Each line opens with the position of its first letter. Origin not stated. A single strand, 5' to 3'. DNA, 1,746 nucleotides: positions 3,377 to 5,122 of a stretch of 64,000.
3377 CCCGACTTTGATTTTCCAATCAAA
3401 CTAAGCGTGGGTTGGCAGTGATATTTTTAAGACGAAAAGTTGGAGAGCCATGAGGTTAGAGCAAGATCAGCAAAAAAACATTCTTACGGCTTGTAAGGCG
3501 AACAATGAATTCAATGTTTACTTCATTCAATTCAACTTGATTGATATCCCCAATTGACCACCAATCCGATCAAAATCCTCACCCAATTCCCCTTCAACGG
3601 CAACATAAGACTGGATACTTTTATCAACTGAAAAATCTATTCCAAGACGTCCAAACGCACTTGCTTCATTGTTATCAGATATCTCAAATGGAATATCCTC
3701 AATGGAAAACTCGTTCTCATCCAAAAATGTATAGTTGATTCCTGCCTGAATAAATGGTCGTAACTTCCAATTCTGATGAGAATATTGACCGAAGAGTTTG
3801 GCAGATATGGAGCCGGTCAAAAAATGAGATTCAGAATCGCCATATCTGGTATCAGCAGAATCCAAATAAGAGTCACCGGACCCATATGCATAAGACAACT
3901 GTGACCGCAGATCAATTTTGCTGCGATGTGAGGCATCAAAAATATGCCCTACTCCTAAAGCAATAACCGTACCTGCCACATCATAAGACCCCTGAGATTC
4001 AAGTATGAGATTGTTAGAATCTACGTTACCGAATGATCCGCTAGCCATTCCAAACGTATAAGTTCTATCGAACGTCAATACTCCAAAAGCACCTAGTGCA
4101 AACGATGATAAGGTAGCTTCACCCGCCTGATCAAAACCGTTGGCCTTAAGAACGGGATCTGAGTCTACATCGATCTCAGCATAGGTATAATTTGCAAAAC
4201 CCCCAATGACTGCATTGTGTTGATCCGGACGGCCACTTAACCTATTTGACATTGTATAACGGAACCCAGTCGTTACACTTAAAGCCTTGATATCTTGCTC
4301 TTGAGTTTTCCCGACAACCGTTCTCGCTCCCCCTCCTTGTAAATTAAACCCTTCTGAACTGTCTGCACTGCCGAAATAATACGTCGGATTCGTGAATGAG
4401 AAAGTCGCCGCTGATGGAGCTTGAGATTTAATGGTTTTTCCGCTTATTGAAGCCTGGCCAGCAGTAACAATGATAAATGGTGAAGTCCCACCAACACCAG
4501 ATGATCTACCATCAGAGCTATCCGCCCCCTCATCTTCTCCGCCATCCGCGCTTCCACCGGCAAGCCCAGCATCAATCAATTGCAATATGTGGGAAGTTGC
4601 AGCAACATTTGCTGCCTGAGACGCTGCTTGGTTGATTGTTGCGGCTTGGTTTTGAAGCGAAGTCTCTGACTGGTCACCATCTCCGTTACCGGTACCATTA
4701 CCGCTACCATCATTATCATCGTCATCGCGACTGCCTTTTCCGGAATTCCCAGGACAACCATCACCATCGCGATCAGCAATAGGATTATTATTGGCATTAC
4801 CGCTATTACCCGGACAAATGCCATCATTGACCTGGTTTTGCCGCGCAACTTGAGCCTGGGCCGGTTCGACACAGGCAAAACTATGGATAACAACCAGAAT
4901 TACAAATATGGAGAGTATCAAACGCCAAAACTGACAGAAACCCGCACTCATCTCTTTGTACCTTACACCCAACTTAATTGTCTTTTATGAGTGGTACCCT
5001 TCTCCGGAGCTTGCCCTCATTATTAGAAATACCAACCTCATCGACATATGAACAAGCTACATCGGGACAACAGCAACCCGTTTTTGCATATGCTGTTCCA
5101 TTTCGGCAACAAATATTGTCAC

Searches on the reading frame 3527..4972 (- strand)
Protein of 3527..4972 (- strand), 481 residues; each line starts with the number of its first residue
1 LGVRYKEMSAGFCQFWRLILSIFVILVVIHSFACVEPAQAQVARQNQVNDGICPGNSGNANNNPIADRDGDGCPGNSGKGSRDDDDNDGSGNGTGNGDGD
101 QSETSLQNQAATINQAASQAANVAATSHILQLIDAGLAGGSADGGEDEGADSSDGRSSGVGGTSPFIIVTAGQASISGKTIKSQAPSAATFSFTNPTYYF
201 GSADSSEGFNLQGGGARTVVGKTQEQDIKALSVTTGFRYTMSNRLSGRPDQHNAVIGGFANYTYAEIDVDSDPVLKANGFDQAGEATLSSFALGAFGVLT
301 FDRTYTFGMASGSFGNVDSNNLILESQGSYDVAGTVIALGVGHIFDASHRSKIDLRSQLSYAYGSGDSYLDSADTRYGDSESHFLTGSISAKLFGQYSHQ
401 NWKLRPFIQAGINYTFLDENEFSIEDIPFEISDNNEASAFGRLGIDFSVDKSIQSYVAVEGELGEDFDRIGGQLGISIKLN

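Call 69: search_protein_families(library=pfam, proteins=[window:3527-4972:-], max_evalue=0.01)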
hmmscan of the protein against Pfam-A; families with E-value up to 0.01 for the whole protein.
window:3527-4972:- (481 aa): 2 families
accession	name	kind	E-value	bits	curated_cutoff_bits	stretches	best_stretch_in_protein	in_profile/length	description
PF03797.25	Autotransporter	-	2.4e-14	54.2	26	1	234-451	29-246/255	Autotransporter beta-domain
PF24334.1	DUF7502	-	0.0072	16.2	27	1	9-121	144-258/281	Family of unknown function (DUF7502)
